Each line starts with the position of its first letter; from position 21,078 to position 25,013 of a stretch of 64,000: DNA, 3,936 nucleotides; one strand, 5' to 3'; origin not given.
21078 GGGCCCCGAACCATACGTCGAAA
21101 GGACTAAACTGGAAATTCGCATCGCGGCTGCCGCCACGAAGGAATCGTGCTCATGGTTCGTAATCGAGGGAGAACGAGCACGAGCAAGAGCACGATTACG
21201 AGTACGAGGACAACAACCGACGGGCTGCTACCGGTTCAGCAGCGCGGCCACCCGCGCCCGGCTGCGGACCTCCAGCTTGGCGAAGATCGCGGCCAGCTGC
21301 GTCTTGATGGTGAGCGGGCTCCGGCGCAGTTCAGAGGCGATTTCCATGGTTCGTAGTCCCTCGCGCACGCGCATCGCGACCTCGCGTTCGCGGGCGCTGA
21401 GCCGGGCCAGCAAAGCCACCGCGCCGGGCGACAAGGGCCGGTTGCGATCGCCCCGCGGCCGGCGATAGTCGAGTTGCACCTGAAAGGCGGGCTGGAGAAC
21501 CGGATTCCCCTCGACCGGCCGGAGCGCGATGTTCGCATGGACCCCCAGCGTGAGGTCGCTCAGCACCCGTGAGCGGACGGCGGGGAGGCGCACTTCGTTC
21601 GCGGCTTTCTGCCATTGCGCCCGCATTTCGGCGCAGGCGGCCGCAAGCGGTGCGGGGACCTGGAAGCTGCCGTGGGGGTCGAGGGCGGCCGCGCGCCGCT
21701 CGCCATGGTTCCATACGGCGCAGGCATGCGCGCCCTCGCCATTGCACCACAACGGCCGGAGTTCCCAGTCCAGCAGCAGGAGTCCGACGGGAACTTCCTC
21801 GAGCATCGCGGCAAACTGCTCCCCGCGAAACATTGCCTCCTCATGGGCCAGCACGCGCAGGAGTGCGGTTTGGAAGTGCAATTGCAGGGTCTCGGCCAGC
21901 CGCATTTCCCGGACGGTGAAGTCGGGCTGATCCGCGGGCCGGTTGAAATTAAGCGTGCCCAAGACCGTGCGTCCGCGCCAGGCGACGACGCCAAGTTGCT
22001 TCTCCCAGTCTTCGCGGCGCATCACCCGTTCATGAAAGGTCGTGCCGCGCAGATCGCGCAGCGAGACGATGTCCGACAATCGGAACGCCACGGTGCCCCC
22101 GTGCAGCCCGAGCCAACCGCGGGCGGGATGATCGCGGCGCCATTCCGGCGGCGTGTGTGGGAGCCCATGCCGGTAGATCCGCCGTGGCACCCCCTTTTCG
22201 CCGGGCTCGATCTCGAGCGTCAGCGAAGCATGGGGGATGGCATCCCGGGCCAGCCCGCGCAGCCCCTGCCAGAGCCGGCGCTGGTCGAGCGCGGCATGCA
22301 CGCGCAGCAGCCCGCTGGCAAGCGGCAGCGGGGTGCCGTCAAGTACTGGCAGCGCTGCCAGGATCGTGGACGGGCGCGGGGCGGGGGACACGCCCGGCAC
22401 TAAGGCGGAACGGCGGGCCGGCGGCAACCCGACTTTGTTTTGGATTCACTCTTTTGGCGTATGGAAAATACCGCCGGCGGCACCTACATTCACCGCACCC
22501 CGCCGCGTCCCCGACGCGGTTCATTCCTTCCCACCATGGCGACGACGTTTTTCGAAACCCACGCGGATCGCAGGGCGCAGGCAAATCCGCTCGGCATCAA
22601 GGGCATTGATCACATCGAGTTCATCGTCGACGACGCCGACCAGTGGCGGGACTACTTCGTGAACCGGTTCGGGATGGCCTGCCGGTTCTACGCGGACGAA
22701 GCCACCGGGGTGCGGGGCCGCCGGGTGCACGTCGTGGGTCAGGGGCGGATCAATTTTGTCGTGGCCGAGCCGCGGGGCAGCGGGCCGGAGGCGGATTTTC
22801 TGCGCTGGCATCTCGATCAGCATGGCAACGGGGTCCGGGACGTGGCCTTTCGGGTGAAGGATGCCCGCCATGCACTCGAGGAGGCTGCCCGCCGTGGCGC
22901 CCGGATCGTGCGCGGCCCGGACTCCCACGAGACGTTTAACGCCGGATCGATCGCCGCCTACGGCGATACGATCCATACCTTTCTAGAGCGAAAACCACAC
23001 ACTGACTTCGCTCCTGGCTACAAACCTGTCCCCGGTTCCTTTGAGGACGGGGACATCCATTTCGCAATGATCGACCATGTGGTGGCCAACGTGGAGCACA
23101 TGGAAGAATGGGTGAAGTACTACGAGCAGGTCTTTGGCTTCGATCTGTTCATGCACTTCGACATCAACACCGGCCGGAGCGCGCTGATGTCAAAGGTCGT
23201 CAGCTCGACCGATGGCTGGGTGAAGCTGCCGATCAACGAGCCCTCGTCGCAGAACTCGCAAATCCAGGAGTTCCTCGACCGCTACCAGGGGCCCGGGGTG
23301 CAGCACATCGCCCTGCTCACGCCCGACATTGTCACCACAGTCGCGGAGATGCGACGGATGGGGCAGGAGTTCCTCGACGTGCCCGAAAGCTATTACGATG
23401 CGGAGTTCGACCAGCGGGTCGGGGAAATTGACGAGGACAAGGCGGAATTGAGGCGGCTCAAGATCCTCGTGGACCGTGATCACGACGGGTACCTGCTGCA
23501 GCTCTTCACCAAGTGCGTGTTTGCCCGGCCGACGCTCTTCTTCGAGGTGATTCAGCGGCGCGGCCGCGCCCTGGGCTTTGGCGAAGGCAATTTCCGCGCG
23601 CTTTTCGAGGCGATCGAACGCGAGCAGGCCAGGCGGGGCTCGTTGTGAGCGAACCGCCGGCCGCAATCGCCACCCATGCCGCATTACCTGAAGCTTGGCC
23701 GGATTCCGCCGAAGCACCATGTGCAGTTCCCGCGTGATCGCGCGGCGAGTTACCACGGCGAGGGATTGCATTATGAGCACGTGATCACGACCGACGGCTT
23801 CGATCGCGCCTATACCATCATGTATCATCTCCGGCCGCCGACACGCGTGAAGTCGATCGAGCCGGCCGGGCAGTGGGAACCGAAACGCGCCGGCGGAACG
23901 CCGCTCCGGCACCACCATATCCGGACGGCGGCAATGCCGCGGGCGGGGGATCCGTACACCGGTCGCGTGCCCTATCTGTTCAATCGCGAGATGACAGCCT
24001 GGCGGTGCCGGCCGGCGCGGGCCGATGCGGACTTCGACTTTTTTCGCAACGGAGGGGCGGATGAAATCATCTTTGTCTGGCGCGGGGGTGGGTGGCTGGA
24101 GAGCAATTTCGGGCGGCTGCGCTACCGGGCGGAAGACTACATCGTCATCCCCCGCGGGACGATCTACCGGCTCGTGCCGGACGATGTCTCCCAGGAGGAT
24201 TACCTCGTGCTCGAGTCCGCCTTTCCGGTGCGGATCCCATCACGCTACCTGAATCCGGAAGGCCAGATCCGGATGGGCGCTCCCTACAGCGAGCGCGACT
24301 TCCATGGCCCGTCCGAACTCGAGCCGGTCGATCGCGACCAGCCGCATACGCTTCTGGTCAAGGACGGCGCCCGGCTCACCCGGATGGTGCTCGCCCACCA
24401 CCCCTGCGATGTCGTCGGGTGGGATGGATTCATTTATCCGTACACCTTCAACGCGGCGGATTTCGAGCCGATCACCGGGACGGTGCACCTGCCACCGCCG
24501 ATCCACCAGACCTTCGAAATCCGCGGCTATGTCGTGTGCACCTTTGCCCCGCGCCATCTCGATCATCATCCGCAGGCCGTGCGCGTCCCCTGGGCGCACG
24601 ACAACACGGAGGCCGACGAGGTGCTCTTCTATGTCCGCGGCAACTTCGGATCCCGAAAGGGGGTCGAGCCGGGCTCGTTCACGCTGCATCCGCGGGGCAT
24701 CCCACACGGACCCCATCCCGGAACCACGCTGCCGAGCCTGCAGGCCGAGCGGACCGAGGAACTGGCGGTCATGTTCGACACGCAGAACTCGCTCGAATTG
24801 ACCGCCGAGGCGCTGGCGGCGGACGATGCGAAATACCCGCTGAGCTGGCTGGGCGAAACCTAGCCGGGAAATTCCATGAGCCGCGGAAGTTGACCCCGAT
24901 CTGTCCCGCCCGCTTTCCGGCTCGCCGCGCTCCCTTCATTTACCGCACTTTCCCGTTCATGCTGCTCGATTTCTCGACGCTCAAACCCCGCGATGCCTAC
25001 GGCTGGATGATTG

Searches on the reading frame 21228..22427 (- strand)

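Call 8: search_protein_families(library=pfam, proteins=[window:21228-22427:-], max_evalue=0.00001)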
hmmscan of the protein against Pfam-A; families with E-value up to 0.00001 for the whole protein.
window:21228-22427:- (399 aa): 1 family
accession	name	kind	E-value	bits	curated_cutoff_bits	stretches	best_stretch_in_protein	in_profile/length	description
PF00196.25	GerE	-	3.5e-10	39.8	23.5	1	342-394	2-54/57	Bacterial regulatory proteins, luxR family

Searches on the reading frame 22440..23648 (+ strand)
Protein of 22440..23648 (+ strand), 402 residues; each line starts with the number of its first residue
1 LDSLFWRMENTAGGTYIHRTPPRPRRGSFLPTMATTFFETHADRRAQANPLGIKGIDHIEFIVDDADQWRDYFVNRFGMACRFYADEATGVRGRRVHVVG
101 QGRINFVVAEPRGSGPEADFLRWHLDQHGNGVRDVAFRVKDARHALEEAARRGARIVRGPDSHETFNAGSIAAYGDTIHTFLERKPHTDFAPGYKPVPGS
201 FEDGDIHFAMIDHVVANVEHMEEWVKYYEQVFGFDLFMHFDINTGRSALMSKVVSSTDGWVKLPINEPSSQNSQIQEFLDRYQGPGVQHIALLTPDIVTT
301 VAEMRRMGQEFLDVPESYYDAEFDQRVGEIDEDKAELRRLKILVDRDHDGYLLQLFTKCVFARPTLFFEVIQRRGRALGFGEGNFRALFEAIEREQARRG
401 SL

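Call 8: search_protein_families(library=pfam, proteins=[window:22440-23648:+], max_evalue=0.00001)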
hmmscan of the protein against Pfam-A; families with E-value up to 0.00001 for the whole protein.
window:22440-23648:+ (402 aa): 4 families
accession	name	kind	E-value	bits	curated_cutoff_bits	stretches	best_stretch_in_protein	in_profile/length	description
PF00903.31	Glyoxalase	-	1.4e-24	87.3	20.6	2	211-354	2-120/121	Glyoxalase/Bleomycin resistance protein/Dioxygenase superfamily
PF13669.12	Glyoxalase_4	-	1.9e-17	63.9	27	2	212-314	1-96/109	Glyoxalase/Bleomycin resistance protein/Dioxygenase superfamily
PF14696.12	Glyoxalase_5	-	6.5e-13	49.5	27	1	49-184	3-126/139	Hydroxyphenylpyruvate dioxygenase, HPPD, N-terminal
PF13468.12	Glyoxalase_3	-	2e-08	34.9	25.1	0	56-155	1-101/176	Glyoxalase-like domain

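Call 61: search_protein_families(library=ncbifam, proteins=[window:22440-23648:+], max_evalue=1e-10)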
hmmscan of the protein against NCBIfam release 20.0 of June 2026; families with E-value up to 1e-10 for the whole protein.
window:22440-23648:+ (402 aa): 3 families
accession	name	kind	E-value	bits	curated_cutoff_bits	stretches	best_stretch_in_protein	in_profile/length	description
TIGR01263.1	4HPPD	equivalog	9e-115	383.9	277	1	54-401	1-352/353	4-hydroxyphenylpyruvate dioxygenase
NF042435.1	DhshikDhtase_QuiC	equivalog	5.8e-31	107.7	1200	1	51-393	292-624/635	3-dehydroshikimate dehydratase QuiC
TIGR03081.1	metmalonyl_epim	equivalog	3.3e-17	63.2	114.95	0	211-313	2-100/129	methylmalonyl-CoA epimerase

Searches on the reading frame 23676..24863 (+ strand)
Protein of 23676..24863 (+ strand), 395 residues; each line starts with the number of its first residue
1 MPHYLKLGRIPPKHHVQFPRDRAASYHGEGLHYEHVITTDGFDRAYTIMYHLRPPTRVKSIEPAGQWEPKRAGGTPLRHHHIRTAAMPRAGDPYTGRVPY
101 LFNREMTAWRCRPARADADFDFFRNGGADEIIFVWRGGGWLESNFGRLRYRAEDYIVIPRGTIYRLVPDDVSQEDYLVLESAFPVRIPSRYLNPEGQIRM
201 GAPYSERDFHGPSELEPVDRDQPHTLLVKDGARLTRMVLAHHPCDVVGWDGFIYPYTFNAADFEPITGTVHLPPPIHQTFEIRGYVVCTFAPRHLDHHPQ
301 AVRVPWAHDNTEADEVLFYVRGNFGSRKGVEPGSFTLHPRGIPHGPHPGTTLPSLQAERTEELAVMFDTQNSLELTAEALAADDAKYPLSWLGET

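Call 8: search_protein_families(library=pfam, proteins=[window:23676-24863:+], max_evalue=0.00001)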
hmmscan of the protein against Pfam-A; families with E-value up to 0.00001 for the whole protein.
window:23676-24863:+ (395 aa): 2 families
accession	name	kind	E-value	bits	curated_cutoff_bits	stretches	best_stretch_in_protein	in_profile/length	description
PF20510.4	HgmA_N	-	4.4e-09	36.5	20.2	1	121-259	139-272/273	Homogentisate 1,2-dioxygenase N-terminal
PF04209.19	HgmA_C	-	7.1e-06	26.3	21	0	289-391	38-146/153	Homogentisate 1,2-dioxygenase C-terminal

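Call 61: search_protein_families(library=ncbifam, proteins=[window:23676-24863:+], max_evalue=1e-10)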
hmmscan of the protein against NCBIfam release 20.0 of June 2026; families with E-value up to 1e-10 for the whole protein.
window:23676-24863:+ (395 aa): 1 family
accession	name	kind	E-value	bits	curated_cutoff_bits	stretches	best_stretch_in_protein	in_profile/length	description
TIGR01015.1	hmgA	equivalog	7.8e-16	57.8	510.75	1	117-383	137-412/429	homogentisate 1,2-dioxygenase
